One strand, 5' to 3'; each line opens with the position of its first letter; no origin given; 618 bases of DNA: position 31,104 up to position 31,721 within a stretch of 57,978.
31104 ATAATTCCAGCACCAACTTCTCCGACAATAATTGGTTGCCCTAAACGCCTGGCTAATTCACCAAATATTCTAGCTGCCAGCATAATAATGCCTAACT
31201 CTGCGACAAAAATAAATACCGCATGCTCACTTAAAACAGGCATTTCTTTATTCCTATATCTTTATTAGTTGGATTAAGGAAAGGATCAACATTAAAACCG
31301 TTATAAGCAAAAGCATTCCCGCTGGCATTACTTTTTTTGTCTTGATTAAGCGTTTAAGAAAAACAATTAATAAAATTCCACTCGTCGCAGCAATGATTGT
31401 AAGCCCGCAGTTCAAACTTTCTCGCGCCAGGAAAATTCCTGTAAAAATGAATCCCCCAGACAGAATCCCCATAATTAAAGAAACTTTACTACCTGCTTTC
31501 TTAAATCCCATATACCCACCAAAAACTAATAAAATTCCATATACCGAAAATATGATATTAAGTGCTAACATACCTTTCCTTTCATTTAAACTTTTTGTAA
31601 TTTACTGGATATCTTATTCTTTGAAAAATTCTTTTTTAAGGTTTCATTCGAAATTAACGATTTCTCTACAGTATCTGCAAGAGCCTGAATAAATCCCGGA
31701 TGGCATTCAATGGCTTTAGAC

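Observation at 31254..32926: Bacterial TMEM14 homologue directly downstream of ferrochelatase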

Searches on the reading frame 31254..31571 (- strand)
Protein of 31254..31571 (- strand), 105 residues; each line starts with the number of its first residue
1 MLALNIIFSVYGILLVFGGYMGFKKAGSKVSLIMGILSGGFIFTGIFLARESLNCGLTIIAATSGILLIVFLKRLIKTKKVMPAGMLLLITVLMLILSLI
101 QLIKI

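Call 4: search_protein_families(library=pfam, proteins=[window:31254-31571:-], max_evalue=0.01)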
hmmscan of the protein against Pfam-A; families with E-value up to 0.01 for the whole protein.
window:31254-31571:- (105 aa): 1 family
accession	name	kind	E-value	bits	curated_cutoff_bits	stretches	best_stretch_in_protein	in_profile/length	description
PF03647.18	Tmemb_14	-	5.4e-20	72.3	24.8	1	10-96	4-90/92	Transmembrane proteins 14C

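Call 5: search_protein_families(library=ncbifam, proteins=[window:31254-31571:-], max_evalue=0.01)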
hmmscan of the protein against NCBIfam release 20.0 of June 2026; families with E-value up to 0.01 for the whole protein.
window:31254-31571:- (105 aa): 0 families

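Call 11: find_homologous_proteins(query=window:31254-31571:-, max_evalue=0.001)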
Query window:31254-31571:- (105 aa): 25 proteins with E <= 0.001 among 86 candidates.
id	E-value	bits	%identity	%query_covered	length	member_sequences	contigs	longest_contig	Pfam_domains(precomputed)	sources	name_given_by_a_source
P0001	1.3e-51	191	100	100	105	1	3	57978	PF03647.19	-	-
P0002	6.3e-24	102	53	99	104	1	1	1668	PF03647.19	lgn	-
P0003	2.4e-21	94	51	95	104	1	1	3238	PF03647.19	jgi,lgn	-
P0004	3.9e-20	90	53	91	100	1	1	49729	PF03647.19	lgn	-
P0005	3.1e-19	87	52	99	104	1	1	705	PF03647.19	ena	-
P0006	3.6e-19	87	54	76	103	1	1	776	PF03647.19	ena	-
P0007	4.1e-19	87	52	99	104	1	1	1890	PF03647.19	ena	-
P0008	7.8e-18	83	51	95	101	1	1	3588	PF03647.19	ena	-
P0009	2.4e-16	78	54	92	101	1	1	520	PF03647.19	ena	-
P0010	3.1e-16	77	45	94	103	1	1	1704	PF03647.19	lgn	-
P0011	5.5e-16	77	51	96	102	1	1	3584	PF03647.19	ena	-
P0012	8.1e-16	76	48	78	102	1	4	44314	PF03647.19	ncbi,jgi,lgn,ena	-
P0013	2.6e-15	75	45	78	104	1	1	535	PF03647.19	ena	-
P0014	3.1e-15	74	52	89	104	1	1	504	PF03647.19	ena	-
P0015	3.1e-15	74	45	99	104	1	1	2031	PF03647.19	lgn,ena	-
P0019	2.4e-14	71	48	99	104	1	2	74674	PF03647.19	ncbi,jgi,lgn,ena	-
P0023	1.3e-7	50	49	70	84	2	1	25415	PF03647.19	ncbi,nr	ncbi:MAG: hypothetical protein HC924_05485 [Synechococcaceae cyanobacterium SM2_3_2]|nr:hypothetical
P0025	7.9e-4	38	32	83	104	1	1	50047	PF03647.19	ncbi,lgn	-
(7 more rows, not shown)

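Call 17: find_homologous_proteins(query=A1, max_evalue=0.001)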
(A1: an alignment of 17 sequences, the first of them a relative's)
Query A1 (17 sequences) (105 aa, profile of the alignment): 3337 proteins with E <= 0.001 among 8000 candidates; the best 120 are listed.
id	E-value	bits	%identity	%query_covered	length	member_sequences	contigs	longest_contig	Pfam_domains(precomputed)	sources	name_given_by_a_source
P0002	3.9e-35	138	53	99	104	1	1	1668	PF03647.19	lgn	-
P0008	1.2e-33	134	51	95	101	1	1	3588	PF03647.19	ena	-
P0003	1.3e-33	133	51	95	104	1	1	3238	PF03647.19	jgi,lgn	-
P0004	5.1e-33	131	53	91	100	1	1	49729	PF03647.19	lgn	-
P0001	8.7e-33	131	100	100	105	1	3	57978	PF03647.19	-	-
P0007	1.3e-32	130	52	99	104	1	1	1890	PF03647.19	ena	-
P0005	2.6e-32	129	52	99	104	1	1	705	PF03647.19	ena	-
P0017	1.6e-31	127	48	95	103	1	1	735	PF03647.19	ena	-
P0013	1.6e-31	127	45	78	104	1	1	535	PF03647.19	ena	-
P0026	2.6e-31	126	49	100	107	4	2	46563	PF03647.19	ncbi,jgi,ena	-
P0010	3.1e-31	126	45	94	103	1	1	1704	PF03647.19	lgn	-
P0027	4.3e-31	125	49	93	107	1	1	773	PF03647.19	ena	-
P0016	5.0e-31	125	48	93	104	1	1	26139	PF03647.19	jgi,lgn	-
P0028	7.4e-31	124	47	100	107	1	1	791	PF03647.19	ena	-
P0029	1.1e-30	124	54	96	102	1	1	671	PF03647.19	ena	-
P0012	3.5e-30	122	48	78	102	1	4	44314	PF03647.19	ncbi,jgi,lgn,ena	-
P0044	8.9e-30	121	45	99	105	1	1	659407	PF03647.19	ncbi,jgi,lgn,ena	ncbi:MAG: TMEM14 family protein [Candidatus Omnitrophota bacterium]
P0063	4.8e-29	119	44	81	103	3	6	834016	PF03647.19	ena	-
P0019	7.0e-29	118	48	99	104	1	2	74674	PF03647.19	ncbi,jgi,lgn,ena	-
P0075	1.2e-28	117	49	75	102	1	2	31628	PF03647.19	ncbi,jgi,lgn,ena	-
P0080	2.7e-28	116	50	97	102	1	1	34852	PF03647.19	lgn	-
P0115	1.1e-27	114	37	99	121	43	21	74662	PF03647.19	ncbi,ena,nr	ncbi:MAG: hypothetical protein DME54_09710 [Verrucomicrobia bacterium]|nr:MAG: hypothetical protein 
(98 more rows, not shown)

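Call 20: find_encoding_contigs(protein=P0115, flank=8000, max_places=4)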
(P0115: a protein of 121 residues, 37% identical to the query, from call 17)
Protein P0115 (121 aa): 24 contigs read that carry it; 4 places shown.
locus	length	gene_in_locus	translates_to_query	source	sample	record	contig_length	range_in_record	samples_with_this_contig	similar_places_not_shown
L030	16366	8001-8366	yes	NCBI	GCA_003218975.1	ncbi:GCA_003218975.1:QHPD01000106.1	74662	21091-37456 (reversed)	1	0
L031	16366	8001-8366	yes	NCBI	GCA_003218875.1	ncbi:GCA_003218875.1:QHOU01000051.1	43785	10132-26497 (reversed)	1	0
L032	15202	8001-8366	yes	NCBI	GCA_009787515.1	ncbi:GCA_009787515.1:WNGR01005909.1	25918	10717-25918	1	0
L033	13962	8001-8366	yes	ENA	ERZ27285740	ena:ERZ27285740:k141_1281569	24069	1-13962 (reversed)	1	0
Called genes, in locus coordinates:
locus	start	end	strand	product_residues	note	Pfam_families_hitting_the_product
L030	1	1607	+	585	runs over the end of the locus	PF14716:HHH_8, PF14520:HHH_5, PF14791:DNA_pol_B_thumb, PF02811:PHP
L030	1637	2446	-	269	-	PF19420:DDAH_eukar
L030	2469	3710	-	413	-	PF04455:Saccharop_dh_N, PF21571:ArgZ-like_C_1st, PF21570:ArgZ-like_C_2nd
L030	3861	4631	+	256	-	-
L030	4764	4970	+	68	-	PF03459:TOBE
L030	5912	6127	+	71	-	-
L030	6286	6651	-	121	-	-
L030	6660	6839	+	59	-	-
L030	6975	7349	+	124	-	-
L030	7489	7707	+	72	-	-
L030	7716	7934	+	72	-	-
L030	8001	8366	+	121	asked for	PF03647:Tmemb_14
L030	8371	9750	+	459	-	PF07335:Glyco_hydro_75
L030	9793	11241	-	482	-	PF00069:Pkinase, PF07714:PK_Tyr_Ser-Thr (weak)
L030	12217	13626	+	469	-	PF19295:SufBD_N, PF01458:SUFBD_core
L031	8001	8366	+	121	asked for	PF03647:Tmemb_14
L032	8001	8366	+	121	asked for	PF03647:Tmemb_14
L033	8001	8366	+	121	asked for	PF03647:Tmemb_14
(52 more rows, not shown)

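Call 21: find_encoding_contigs(protein=P0025, flank=8000, max_places=2)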
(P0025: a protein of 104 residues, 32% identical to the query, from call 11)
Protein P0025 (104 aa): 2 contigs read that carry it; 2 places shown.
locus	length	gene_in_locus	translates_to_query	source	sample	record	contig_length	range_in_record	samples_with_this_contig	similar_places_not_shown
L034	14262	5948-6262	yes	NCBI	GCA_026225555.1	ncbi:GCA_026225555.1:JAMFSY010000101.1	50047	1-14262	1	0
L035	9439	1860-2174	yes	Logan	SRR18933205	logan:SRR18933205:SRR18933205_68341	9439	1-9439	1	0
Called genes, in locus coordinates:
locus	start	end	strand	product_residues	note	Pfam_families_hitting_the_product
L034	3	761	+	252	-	?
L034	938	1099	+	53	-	-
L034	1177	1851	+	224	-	-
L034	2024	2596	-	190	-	-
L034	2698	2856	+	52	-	PF01381:HTH_3, PF13560:HTH_31 (weak)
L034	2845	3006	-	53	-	-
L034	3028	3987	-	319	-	PF12760:Zn_ribbon_IS1595, PF12762:DDE_Tnp_IS1595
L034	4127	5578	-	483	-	-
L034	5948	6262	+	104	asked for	PF03647:Tmemb_14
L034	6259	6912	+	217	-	PF03588:Leu_Phe_trans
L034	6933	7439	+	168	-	-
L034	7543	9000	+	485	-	PF00072:Response_reg, PF13556:HTH_30 (faint), PF00158:Sigma54_activat, PF14532:Sigma54_activ_2, PF07728:AAA_5, PF25601:AAA_lid_14, PF02954:HTH_8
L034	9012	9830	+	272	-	PF03807:F420_oxidored, PF14748:P5CR_dimer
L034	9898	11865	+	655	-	-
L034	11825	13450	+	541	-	PF01841:Transglut_core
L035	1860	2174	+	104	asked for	PF03647:Tmemb_14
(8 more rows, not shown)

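Call 22: find_encoding_contigs(protein=P0063, flank=8000, max_places=2)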
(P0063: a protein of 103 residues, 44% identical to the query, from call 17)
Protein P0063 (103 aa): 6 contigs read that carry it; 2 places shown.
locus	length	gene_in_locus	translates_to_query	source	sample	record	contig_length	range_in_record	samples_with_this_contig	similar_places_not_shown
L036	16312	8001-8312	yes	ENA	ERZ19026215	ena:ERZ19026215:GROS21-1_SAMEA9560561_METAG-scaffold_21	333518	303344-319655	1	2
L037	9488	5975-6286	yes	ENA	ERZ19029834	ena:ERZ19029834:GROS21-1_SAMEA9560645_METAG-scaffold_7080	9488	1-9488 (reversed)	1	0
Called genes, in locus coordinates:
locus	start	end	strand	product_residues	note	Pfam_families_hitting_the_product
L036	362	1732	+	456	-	PF04055:Radical_SAM, PF06969:HemN_C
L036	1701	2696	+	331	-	PF01208:URO-D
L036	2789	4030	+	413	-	PF01266:DAO (faint), PF01593:Amino_oxidase, PF13450:NAD_binding_8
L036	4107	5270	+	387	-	PF03453:MoeA_N, PF00994:MoCF_biosynth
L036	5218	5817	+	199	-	PF12804:NTP_transf_3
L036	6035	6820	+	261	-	PF00072:Response_reg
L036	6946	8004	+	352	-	PF05201:GlutR_N, PF01488:Shikimate_DH, PF03807:F420_oxidored (weak)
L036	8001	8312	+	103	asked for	PF03647:Tmemb_14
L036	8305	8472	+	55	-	PF09527:ATPase_gene1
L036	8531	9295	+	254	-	PF00119:ATP-synt_A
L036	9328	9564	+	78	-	PF00137:ATP-synt_C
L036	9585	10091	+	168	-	PF00430:ATP-synt_B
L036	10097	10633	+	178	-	PF00213:OSCP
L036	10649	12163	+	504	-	PF02874:ATP-synt_ab_N, PF00006:ATP-synt_ab, PF00306:ATP-synt_ab_C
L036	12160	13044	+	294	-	PF00231:ATP-synt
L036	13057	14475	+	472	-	PF02874:ATP-synt_ab_N, PF00006:ATP-synt_ab, PF22919:ATP-synt_VA_C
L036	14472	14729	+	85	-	PF02823:ATP-synt_DE_N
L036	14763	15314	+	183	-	-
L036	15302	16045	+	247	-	PF13715:CarbopepD_reg_2 (faint), PF13620:CarboxypepD_reg (weak)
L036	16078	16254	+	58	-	-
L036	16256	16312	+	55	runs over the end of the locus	-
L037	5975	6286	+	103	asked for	PF03647:Tmemb_14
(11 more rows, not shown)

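Call 23: find_encoding_contigs(protein=P0044, flank=8000, max_places=1)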
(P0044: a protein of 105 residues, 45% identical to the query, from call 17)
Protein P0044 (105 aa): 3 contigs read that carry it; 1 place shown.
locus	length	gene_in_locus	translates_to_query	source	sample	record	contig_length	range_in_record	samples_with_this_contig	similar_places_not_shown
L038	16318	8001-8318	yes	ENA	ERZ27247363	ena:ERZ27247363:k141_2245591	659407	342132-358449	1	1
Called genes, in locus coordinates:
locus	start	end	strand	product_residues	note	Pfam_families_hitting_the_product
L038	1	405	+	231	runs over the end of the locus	-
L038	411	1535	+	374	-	PF05140:ResB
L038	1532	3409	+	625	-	PF01578:Cytochrom_C_asm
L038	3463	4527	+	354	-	PF05201:GlutR_N, PF01488:Shikimate_DH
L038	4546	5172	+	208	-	PF03264:Cytochrom_NNT, PF09699:Paired_CXXCH_1 (faint), PF14522:Cytochrome_C7 (faint)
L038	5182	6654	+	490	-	PF02335:Cytochrom_C552, PF14522:Cytochrome_C7 (faint)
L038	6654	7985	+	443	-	PF00762:Ferrochelatase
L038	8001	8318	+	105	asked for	PF03647:Tmemb_14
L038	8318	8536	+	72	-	PF09527:ATPase_gene1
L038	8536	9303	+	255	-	PF00119:ATP-synt_A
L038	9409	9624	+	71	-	PF00137:ATP-synt_C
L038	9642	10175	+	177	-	PF00430:ATP-synt_B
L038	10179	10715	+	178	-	PF00213:OSCP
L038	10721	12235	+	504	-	PF02874:ATP-synt_ab_N, PF00006:ATP-synt_ab, PF00306:ATP-synt_ab_C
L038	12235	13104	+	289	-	PF00231:ATP-synt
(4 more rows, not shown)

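Call 24: find_encoding_contigs(protein=P0023, flank=8000, max_places=1)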
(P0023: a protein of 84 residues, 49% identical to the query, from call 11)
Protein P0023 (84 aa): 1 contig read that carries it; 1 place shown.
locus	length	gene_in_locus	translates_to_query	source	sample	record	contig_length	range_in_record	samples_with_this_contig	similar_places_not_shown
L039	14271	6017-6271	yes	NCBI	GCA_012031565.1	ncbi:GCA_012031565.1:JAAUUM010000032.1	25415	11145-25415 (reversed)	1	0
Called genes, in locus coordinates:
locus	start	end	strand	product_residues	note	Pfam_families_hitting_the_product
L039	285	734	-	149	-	-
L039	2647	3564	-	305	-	PF12833:HTH_18 (weak), PF01035:DNA_binding_1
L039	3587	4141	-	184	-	PF09835:DUF2062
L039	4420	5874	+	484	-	PF00890:FAD_binding_2 (faint), PF01134:GIDA (faint), PF01266:DAO (faint), PF07992:Pyr_redox_2, PF12831:FAD_oxidored (weak), PF13450:NAD_binding_8 (weak), PF00070:Pyr_redox, PF02852:Pyr_redox_dim, +3 more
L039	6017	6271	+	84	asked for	PF03647:Tmemb_14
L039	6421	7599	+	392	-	PF04166:PdxA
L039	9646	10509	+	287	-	-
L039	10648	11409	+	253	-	PF02527:GidB, PF13847:Methyltransf_31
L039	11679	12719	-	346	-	PF04069:OpuAC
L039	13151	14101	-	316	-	PF00528:BPD_transp_1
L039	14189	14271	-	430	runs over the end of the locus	PF00005:ABC_tran, PF09818:ABC_ATPase (faint), PF13304:AAA_21 (faint), PF00571:CBS (weak)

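Call 25: find_encoding_contigs(protein=P0012, flank=8000, max_places=1)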
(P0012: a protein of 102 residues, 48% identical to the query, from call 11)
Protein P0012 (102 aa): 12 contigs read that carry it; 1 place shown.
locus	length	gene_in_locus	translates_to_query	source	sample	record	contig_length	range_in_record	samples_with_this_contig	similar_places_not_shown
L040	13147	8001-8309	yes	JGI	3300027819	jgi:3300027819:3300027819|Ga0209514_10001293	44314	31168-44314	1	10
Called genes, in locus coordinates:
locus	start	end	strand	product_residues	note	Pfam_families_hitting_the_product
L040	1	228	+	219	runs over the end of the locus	-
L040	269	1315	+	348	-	PF05140:ResB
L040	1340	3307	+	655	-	PF01578:Cytochrom_C_asm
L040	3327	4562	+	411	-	PF03453:MoeA_N, PF00994:MoCF_biosynth, PF03454:MoeA_C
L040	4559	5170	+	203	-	PF12804:NTP_transf_3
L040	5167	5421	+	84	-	PF02597:ThiS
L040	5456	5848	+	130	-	-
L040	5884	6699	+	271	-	PF00459:Inositol_P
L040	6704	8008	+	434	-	PF00762:Ferrochelatase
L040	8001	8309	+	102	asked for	PF03647:Tmemb_14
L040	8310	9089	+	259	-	PF00119:ATP-synt_A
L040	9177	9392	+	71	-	PF00137:ATP-synt_C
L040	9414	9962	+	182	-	PF00430:ATP-synt_B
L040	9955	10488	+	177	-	PF00213:OSCP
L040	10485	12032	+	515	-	PF02874:ATP-synt_ab_N, PF00006:ATP-synt_ab, PF00306:ATP-synt_ab_C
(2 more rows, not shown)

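Call 26: find_encoding_contigs(protein=P0019, flank=8000, max_places=1)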
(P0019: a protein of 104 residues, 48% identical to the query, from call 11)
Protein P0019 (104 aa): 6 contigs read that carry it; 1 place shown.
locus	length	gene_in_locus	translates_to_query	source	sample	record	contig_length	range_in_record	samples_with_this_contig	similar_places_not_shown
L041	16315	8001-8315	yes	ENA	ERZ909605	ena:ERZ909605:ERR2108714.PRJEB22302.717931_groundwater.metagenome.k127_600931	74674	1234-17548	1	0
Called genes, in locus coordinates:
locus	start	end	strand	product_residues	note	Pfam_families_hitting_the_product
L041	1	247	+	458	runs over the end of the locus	PF01266:DAO (faint), PF01593:Amino_oxidase, PF13450:NAD_binding_8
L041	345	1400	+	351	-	PF02661:Fic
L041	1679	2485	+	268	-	-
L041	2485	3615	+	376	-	PF05140:ResB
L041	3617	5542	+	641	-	PF01578:Cytochrom_C_asm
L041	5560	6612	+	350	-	PF05201:GlutR_N, PF01488:Shikimate_DH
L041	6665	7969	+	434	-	PF00762:Ferrochelatase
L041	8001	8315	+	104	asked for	PF03647:Tmemb_14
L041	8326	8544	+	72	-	PF09527:ATPase_gene1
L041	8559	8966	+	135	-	-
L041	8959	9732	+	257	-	PF00119:ATP-synt_A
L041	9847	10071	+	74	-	PF00137:ATP-synt_C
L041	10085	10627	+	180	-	PF00430:ATP-synt_B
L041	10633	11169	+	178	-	PF00213:OSCP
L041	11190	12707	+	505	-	PF02874:ATP-synt_ab_N, PF09378:HAS-barrel (weak), PF00006:ATP-synt_ab, PF00306:ATP-synt_ab_C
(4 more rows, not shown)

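Call 48: search_solved_structures(query=window:31254-31571:-, max_evalue=1, show_alignments=2)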
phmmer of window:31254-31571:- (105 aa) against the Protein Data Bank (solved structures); distinct sequences matched with E-value up to 1: 2.
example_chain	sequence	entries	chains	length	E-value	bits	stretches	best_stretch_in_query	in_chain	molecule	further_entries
2los_A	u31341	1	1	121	2.6e-06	31.2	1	11-95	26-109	Transmembrane protein 14C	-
2loo_A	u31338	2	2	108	1.5e-05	28.8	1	4-102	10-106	Transmembrane protein 14A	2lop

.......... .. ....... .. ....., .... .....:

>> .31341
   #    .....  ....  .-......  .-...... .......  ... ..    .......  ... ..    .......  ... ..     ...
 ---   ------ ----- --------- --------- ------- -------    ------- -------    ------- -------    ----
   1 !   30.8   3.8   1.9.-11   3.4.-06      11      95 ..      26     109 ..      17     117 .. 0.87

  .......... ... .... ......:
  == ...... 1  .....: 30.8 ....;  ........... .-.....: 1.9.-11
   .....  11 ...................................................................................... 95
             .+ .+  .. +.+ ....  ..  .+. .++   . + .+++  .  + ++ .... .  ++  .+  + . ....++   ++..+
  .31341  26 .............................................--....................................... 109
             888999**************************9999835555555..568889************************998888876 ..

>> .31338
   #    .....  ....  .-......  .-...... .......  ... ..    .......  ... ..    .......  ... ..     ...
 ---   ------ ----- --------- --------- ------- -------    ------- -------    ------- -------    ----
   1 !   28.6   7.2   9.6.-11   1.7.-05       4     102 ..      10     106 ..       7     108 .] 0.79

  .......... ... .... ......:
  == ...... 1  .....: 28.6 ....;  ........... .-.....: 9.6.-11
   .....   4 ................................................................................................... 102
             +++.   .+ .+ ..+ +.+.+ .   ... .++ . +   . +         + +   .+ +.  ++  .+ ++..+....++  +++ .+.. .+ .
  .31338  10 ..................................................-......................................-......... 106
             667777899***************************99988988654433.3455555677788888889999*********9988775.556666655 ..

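Call 66: find_encoding_contigs(protein=P0075, flank=6000, max_places=1)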
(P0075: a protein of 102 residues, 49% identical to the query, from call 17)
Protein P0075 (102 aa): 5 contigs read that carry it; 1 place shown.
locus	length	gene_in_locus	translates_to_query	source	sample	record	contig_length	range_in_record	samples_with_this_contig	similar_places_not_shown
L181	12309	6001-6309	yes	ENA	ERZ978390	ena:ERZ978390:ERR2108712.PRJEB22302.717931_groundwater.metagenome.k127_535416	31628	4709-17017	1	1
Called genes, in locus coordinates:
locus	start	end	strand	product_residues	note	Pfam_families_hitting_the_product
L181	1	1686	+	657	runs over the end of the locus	PF01578:Cytochrom_C_asm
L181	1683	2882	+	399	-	PF03453:MoeA_N, PF00994:MoCF_biosynth, PF03454:MoeA_C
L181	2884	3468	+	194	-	PF12804:NTP_transf_3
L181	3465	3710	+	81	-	PF02597:ThiS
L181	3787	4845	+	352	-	PF05201:GlutR_N, PF01488:Shikimate_DH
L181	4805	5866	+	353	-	PF00762:Ferrochelatase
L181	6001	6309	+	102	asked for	PF03647:Tmemb_14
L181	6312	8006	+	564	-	PF00999:Na_H_Exchanger, PF00359:PTS_EIIA_2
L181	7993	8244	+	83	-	PF09527:ATPase_gene1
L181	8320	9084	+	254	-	PF00119:ATP-synt_A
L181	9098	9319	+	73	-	PF00137:ATP-synt_C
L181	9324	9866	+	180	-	PF00430:ATP-synt_B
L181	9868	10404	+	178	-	PF00213:OSCP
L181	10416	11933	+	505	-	PF02874:ATP-synt_ab_N, PF00006:ATP-synt_ab, PF00306:ATP-synt_ab_C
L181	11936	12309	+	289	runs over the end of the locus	PF00231:ATP-synt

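Call 67: find_encoding_contigs(protein=P0080, flank=6000, max_places=1)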
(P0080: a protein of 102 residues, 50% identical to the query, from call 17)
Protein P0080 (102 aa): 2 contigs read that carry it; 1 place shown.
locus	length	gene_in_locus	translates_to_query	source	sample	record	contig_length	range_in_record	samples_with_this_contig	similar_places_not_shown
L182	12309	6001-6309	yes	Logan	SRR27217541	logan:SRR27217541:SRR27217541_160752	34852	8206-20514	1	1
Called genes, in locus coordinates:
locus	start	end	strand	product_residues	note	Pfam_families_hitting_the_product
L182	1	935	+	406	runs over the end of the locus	PF03453:MoeA_N, PF00994:MoCF_biosynth, PF03454:MoeA_C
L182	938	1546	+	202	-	PF12804:NTP_transf_3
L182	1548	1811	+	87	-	PF02597:ThiS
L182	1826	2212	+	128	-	-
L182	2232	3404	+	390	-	PF01139:RtcB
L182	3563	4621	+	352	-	PF05201:GlutR_N, PF01488:Shikimate_DH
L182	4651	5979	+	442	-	PF00762:Ferrochelatase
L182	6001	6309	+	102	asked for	PF03647:Tmemb_14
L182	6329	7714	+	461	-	PF13489:Methyltransf_23, PF07021:MetW (weak), PF08241:Methyltransf_11, PF08242:Methyltransf_12, PF13649:Methyltransf_25, PF13847:Methyltransf_31, PF00535:Glycos_transf_2, PF10111:Glyco_tranf_2_2, +1 more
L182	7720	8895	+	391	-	-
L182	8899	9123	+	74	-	-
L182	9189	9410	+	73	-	PF09527:ATPase_gene1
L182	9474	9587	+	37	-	-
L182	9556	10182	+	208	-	PF00119:ATP-synt_A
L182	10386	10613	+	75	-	PF00137:ATP-synt_C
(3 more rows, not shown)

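Call 70: search_protein_families(library=ncbifam, proteins=[L036:362-1732:+], max_evalue=0.001)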
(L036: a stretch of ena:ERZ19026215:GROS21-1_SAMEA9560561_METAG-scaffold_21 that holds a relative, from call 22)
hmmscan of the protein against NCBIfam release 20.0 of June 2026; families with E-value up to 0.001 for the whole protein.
L036:362-1732:+ (456 aa): 23 families
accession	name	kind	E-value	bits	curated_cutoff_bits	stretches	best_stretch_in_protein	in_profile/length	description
TIGR00538.1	hemN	equivalog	1e-161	538.8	324.95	1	3-456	3-454/454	oxygen-independent coproporphyrinogen III oxidase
NF006067.1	PRK08208.1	equivalog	9.7e-64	215.9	380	1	31-428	18-403/427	STM4012 family radical SAM protein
TIGR00539.1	hemN_rel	equivalog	3.1e-54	184.4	205.4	1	50-429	1-358/361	radical SAM family heme chaperone HemW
TIGR04107.1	rSAM_HutW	equivalog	1.3e-49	169.2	400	1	41-435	33-410/419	heme anaerobic degradation radical SAM methyltransferase ChuW/HutW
TIGR03994.1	rSAM_HemZ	equivalog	2.1e-44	152.2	321.4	1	46-242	81-277/401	coproporphyrinogen dehydrogenase HemZ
NF006385.0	PRK08629.1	equivalog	2.7e-40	138.5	355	1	40-432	43-406/439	coproporphyrinogen III oxidase family protein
NF006064.0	PRK08207.2-2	equivalog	4e-37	128.3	504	1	46-242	141-339/465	coproporphyrinogen III oxidase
NF006060.0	PRK08207.1-3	equivalog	5.3e-33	114.5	653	1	41-241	141-344/477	coproporphyrinogen III oxidase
NF006061.0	PRK08207.1-4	equivalog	3.7e-30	105.2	702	1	42-244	166-371/501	coproporphyrinogen III oxidase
NF004567.0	PRK05904.1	equivalog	5e-30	104.9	355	1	46-243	3-194/353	coproporphyrinogen III oxidase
NF006062.0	PRK08207.1-5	equivalog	5e-27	94.9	1007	1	45-240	144-342/476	coproporphyrinogen III oxidase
NF005133.0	PRK06582.1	equivalog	1e-25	90.6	597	1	47-241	9-199/390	coproporphyrinogen III oxidase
NF006059.0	PRK08207.1-1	equivalog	7.7e-24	84.2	1012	1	45-255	167-380/496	coproporphyrinogen III oxidase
NF006063.0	PRK08207.2-1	equivalog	1.1e-21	77.1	1074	1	47-242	190-387/518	coproporphyrinogen III oxidase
NF006066.0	PRK08207.2-5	equivalog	8e-20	70.9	1117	1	41-242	182-385/518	coproporphyrinogen III oxidase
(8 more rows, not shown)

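Call 82: predict_structure(alignment_id=A1)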
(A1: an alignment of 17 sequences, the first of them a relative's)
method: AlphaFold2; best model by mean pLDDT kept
length: 105 residues; sequences in the alignment: 17
mean_pLDDT: 88.1   pTM: 0.78
mean pLDDT of the five models: 88.1, 87.6, 86.4, 83.4, 80.4
residues with pLDDT >= 90: 55; 70-90: 45; 50-70: 5; < 50: 0
segments of 3 or more residues with pLDDT < 50: none
pLDDT, mean of each block of 10 residues (from residue 1): 88 92 86 92 94 92 93 82 74 91 86
secondary structure, 60 per line:
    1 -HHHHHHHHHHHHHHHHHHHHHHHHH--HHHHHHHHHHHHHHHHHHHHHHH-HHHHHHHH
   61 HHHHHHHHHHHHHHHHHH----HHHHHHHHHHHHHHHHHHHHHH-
elements in order: H2-26 H29-51 H53-78 H83-104
